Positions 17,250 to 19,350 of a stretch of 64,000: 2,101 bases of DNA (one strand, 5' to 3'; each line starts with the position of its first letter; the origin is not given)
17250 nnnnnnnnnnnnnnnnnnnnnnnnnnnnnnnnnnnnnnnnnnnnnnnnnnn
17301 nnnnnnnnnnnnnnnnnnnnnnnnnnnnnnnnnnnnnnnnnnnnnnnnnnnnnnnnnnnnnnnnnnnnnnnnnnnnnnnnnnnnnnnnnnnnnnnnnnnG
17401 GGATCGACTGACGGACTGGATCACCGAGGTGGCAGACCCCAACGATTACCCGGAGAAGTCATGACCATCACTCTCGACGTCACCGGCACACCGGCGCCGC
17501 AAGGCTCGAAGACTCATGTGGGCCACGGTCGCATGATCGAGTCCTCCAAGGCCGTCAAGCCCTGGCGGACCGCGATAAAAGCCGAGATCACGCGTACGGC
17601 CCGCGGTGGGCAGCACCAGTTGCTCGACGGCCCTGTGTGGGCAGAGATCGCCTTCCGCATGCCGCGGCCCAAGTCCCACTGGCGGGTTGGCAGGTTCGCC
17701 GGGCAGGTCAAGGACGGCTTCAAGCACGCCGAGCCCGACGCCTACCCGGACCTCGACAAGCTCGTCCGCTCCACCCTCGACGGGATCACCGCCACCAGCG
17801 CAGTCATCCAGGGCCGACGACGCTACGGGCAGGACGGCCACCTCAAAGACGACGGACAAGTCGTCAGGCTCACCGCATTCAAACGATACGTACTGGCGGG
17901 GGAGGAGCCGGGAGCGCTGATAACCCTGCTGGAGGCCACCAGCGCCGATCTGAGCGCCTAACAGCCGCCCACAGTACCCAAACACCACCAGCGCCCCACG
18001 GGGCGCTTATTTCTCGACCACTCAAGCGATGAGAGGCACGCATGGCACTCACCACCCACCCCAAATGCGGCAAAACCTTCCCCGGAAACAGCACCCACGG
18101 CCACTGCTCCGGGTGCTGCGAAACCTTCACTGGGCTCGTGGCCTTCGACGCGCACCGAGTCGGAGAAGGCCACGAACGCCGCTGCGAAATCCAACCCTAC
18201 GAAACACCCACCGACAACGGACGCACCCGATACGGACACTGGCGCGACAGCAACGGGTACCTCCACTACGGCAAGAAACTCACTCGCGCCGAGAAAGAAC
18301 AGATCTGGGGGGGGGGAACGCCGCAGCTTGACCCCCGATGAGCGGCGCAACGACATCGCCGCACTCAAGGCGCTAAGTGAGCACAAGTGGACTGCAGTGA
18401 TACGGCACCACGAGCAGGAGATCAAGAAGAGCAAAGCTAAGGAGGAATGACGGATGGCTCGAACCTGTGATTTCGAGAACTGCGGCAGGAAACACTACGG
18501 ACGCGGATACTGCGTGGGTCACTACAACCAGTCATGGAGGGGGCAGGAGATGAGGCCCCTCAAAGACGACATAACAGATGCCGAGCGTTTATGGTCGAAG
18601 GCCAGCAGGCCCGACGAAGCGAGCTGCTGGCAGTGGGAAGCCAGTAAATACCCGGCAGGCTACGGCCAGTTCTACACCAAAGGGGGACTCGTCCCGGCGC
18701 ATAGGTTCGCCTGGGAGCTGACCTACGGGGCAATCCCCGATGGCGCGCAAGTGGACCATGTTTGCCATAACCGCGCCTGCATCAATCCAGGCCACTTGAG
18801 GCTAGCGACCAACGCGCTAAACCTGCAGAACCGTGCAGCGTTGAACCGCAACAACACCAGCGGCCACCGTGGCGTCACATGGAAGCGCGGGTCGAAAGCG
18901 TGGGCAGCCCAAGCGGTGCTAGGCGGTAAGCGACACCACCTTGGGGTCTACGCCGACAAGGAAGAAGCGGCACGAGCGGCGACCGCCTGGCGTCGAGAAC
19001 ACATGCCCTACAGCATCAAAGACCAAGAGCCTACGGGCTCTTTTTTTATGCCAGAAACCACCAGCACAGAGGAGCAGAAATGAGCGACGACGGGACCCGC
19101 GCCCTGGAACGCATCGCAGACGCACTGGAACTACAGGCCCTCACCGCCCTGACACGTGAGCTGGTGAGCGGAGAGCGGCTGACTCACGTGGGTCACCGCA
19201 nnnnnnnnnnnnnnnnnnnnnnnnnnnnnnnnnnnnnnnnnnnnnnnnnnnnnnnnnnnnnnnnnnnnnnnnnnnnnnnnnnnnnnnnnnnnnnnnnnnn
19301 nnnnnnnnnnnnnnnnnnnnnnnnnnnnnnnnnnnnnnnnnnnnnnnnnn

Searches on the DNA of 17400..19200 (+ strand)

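Call 3: search_dna_similar(query=window:17400-19200:+, collection=phages, mode=near, max_rows=40)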
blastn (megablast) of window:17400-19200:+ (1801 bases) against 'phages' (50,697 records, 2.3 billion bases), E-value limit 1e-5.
No match.

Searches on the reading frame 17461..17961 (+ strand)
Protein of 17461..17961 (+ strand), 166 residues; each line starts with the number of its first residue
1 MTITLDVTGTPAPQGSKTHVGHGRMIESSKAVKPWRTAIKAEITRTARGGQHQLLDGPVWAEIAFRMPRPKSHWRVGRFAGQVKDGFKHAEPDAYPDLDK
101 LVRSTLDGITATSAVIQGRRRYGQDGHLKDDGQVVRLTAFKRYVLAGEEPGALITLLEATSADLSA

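Call 4: search_protein_families(library=pfam, proteins=[window:17461-17961:+], max_evalue=0.1)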
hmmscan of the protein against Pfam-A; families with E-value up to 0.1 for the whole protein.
window:17461-17961:+ (166 aa): 1 family
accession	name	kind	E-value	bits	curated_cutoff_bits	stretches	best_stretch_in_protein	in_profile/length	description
PF05866.16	RusA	-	1.3e-08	36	22.8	1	11-111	4-95/124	Endodeoxyribonuclease RusA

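Call 57: list_cluster_members(proteins=[window:17461-17958:+, window:18454-19080:+, window:19080-19232:+, window:19232-19423:+, window:49580-50590:-, window:52271-53467:-, window:54200-55546:-, window:3128-4240:-])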
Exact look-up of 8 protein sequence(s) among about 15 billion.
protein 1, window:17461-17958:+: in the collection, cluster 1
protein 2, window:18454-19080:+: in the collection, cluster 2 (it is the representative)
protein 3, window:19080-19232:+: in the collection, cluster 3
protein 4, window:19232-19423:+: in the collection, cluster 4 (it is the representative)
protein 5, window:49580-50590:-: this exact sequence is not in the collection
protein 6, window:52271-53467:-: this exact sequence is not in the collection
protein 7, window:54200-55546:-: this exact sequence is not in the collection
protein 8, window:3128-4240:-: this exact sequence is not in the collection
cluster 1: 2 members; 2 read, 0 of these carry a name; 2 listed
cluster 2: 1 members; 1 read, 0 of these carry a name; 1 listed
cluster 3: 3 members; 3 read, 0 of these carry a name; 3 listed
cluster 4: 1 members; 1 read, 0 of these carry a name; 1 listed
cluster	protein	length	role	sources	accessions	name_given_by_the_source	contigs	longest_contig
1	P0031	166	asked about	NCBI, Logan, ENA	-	-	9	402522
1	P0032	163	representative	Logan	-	-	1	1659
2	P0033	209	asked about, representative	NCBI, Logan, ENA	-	-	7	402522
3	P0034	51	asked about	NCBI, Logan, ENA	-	-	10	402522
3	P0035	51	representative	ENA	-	-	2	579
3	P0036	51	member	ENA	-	-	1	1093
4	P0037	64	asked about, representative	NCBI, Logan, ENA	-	-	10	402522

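Call 58: find_encoding_contigs(protein=window:17461-17961:+, flank=1500, max_places=10)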
Protein window:17461-17961:+ (166 aa): 10 contigs read that carry it; 3 places shown.
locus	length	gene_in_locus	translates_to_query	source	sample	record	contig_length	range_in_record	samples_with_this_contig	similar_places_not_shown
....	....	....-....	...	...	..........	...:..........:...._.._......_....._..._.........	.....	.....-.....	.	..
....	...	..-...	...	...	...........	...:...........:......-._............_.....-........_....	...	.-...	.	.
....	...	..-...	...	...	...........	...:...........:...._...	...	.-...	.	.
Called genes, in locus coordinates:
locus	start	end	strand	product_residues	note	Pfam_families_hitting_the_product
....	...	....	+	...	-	-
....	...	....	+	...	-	-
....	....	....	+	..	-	-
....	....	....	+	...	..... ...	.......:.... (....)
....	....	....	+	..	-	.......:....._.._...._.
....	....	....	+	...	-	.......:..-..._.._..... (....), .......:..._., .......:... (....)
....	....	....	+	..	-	-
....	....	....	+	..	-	-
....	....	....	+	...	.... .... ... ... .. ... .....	-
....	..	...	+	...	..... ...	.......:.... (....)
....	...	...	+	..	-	?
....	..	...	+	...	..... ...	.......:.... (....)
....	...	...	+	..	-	?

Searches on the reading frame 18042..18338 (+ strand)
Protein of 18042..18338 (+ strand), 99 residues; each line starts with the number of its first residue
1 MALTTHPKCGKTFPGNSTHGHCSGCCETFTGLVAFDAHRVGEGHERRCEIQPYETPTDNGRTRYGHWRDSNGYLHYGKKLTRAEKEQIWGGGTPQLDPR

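Call 4: search_protein_families(library=pfam, proteins=[window:18042-18338:+], max_evalue=0.1)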
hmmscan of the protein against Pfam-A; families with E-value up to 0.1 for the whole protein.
seq(99 aa): 2 families
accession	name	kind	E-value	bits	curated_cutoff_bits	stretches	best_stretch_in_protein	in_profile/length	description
PF24071.1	Phage_zn_bind_3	-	2.4e-11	43.7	27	1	5-48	2-40/46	Phage FDXHR zinc binding domain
PF08790.17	zf-LYAR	-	0.05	13.9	20.7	0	9-23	6-20/28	LYAR-type C2HC zinc finger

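Call 10: find_encoding_contigs(protein=window:18042-18338:+, flank=6000, max_places=10)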
Protein seq(99 aa) (99 aa): 8 contigs read that carry it; 1 place shown.
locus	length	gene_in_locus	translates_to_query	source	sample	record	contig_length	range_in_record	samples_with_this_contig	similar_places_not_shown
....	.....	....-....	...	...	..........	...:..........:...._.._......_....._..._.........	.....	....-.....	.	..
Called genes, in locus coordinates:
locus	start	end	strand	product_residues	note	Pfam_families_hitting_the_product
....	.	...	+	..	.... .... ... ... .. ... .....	-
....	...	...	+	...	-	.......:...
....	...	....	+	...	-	-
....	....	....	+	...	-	-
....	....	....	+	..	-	-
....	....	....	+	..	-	-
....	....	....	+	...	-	-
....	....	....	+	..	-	-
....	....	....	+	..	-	-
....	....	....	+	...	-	-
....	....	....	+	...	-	-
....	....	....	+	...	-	-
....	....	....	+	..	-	-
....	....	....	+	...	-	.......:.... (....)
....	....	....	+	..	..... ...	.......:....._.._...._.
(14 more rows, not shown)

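Call 15: list_cluster_members(proteins=[window:18042-18338:+, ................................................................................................, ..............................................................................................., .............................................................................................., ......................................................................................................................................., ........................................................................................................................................, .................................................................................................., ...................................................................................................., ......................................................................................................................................, window:18328-18447:+])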
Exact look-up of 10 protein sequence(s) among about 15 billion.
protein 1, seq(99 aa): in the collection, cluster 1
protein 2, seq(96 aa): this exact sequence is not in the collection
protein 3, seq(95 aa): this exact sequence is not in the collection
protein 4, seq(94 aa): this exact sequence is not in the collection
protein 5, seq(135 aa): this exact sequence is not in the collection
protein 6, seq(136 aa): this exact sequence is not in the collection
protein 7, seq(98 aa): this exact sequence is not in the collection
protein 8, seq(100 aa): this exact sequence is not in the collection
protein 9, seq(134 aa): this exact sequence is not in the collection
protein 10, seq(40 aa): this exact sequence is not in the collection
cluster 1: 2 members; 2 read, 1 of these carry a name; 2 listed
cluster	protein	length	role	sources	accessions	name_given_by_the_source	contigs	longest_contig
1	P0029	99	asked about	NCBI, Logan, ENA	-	-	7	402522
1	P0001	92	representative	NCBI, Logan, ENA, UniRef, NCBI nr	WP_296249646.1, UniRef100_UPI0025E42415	hypothetical protein [uncultured Stenotrophomonas sp.] | FDXHR family putative zinc-binding protein n=1 Tax=uncultured Stenotrophomonas sp. ...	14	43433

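Call 20: find_related_loci(query=A2, collection=genome_contigs, flank=3000)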
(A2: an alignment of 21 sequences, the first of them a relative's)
Query A2 (99 aa) in genome_contigs; peptide patterns used: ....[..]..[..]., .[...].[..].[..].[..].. (x = any residue, [..] = any of these).
64 stretches matched a pattern; 4 encode a relative of the query (tblastn E <= 1e-3); 4 distinct loci.
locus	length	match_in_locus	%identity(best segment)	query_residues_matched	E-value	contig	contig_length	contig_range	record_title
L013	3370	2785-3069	53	1-91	2e-30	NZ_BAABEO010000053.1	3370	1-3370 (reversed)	Arthrobacter ginkgonis strain JCM 30742 sequence53, whole genome shotgun sequence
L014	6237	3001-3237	51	6-85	2e-23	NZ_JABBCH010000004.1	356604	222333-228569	Crystallibacter degradans strain SF27 s4, whole genome shotgun sequence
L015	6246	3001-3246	47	5-98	2e-21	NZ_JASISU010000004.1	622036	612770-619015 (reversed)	Pseudarthrobacter sp. PS3-L1 NODE_4_length_622036_cov_29.666430, whole genome shotgun sequence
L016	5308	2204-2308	50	8-43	5e-6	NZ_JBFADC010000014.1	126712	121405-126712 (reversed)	Glycomyces sp. NPDC021274 NPDC021274_189_F10.ctg-0014, whole genome shotgun sequence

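Call 22: find_related_loci(query=A2, collection=viral_contigs, flank=2500)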
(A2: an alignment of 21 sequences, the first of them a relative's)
Query A2 (99 aa) in viral_contigs; peptide patterns used: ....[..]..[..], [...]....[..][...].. (x = any residue, [..] = any of these).
134 stretches matched a pattern; 15 encode a relative of the query (tblastn E <= 1e-3); 15 distinct loci.
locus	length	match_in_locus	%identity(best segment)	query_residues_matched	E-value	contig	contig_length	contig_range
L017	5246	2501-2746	53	1-93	3e-27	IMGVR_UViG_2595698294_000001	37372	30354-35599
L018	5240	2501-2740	50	1-91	1e-26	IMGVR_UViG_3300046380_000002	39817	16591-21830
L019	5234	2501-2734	54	1-89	2e-26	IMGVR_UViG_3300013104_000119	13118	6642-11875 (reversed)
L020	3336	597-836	55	1-91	2e-26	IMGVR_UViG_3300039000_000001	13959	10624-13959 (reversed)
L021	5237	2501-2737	56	1-90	4e-26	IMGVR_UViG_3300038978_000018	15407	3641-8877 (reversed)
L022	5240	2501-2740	53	1-91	2e-25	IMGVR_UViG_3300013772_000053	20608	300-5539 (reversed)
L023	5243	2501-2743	52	1-79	2e-25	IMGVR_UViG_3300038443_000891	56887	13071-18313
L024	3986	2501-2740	51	1-91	2e-24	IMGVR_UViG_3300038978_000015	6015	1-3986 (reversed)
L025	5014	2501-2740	50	1-91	1e-23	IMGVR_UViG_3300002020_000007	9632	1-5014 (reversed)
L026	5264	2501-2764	42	1-93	8e-21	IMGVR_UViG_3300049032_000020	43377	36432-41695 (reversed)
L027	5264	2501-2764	42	1-93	8e-21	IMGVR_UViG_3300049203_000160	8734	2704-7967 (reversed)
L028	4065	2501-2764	40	1-93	5e-19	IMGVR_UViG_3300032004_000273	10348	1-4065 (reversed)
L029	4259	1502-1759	40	1-91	6e-19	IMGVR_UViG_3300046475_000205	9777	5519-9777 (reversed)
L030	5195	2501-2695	35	4-80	4e-11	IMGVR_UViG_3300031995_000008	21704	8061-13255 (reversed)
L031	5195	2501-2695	35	4-80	4e-11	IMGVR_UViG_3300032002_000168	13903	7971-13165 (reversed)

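Call 45: search_protein_families(library=ncbifam, proteins=[window:18042-18338:+], max_evalue=1)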
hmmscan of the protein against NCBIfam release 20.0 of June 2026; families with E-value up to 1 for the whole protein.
window:18042-18338:+ (99 aa): 0 families

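Call 46: search_protein_families(library=phrogs, proteins=[window:18042-18338:+], max_evalue=1)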
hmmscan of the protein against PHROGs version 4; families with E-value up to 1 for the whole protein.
window:18042-18338:+ (99 aa): 3 families
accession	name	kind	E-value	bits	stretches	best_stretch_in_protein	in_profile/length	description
phrog_2147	-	unknown function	9.3e-12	46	1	5-65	7-59/84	-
phrog_28326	-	unknown function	0.00078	20.9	1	8-43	50-84/115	-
phrog_7707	-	unknown function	0.0031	18.7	1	4-69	4-73/95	-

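Call 64: search_solved_structures(query=A2, max_evalue=1)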
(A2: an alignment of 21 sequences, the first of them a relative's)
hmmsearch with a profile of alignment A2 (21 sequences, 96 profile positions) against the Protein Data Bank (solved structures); distinct sequences matched with E-value up to 1: 1.
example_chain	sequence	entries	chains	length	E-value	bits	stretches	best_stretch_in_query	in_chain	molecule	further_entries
6gxs_A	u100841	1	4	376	6.1e-07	32.4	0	58-82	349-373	CV39L lectin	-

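Call 65: predict_structure(alignment_id=A2)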
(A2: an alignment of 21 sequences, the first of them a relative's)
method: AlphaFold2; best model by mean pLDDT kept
length: 99 residues; sequences in the alignment: 21
mean_pLDDT: 62.7   pTM: 0.41
mean pLDDT of the five models: 62.7, 60.9, 60.6, 59.4, 56.2
residues with pLDDT >= 90: 3; 70-90: 33; 50-70: 37; < 50: 26
segments of 3 or more residues with pLDDT < 50: 17-35, 94-96
pLDDT, mean of each block of 10 residues (from residue 1): 58 51 44 49 54 84 80 75 81 50
secondary structure, 60 per line:
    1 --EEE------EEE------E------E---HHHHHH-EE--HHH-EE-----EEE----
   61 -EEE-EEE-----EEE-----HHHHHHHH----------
elements in order: E3-5 E12-14 H32-37 E54-56 E62-64 E66-68 E74-76 H82-89

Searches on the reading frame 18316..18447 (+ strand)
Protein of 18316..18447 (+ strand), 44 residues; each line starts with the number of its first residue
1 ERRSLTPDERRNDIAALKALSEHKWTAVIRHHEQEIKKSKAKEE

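Call 23: search_dna_similar(query=window:18316-18447:+, collection=phages, mode=protein, max_evalue=10, max_rows=20)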
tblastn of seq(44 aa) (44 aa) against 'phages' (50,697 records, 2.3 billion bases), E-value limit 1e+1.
Records with a match: 3; places in all: 3; records where one place covers at least 80% of the query: 0.
Best place of each record, by identity: <60% 3.
By first word of the organism name: Erwinia 2; Bacteriophage 1.
By host as written in the record: Erwinia amylovora strain phiEa100 ATCC 29780 2; - 1.
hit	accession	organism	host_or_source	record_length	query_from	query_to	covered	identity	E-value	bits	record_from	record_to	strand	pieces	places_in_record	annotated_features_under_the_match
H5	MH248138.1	Erwinia phage vB_EamM_Alexandra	Erwinia amylovora strain phiEa100 ATCC ...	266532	1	32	73%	43.8%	3e+0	29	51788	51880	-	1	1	hypothetical protein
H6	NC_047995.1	Erwinia phage vB_EamM_Alexandra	Erwinia amylovora strain phiEa100 ATCC ...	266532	1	32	73%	43.8%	3e+0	29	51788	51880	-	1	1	hypothetical protein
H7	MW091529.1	Bacteriophage sp. 103231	sewage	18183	7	31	57%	40.0%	7e+0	29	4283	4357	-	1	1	prohead protease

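Call 31: find_homologous_proteins(query=window:18316-18447:+, max_evalue=10)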
Query seq(44 aa): no candidate shares three 5-residue words with the query. No homologue found.

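Call 45: search_protein_families(library=ncbifam, proteins=[window:18316-18447:+], max_evalue=1)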
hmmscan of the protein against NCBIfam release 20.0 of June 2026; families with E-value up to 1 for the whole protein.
window:18316-18447:+ (44 aa): 0 families

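Call 46: search_protein_families(library=phrogs, proteins=[window:18316-18447:+], max_evalue=1)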
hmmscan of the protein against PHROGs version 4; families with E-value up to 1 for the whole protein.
window:18316-18447:+ (44 aa): 1 family
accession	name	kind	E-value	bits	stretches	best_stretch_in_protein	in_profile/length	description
phrog_33031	-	unknown function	0.071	14.1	1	16-37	11-32/61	-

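Call 47: search_protein_representatives(protein=window:18316-18447:+)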
Query: 44 residues. Proteins with E-value up to 0.001 (for the whole library): 1; up to 1e-10: 0; up to 1e-30: 0. The best 1 are listed.
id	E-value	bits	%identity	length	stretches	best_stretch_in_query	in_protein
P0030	3.5e-08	48.4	62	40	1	5-41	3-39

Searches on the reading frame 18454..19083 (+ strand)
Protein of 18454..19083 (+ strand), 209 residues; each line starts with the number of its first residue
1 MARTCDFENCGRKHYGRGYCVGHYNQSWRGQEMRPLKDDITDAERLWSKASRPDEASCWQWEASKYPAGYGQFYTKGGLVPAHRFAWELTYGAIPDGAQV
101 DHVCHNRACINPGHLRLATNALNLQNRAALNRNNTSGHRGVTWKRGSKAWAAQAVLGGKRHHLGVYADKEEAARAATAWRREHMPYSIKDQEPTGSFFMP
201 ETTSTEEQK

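Call 4: search_protein_families(library=pfam, proteins=[window:18454-19083:+], max_evalue=0.1)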
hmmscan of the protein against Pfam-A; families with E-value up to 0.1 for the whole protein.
window:18454-19083:+ (209 aa): 3 families
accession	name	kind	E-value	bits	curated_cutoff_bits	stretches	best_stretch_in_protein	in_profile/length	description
PF13392.12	HNH_3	-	3e-15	56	24.8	1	81-123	2-44/46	HNH endonuclease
PF05551.17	zf-His_Me_endon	-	7.5e-07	29.9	27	1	97-136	64-103/131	Zinc-binding loop region of homing endonuclease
PF00847.26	AP2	-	6.6e-06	26.8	33.3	1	136-182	1-50/54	AP2 domain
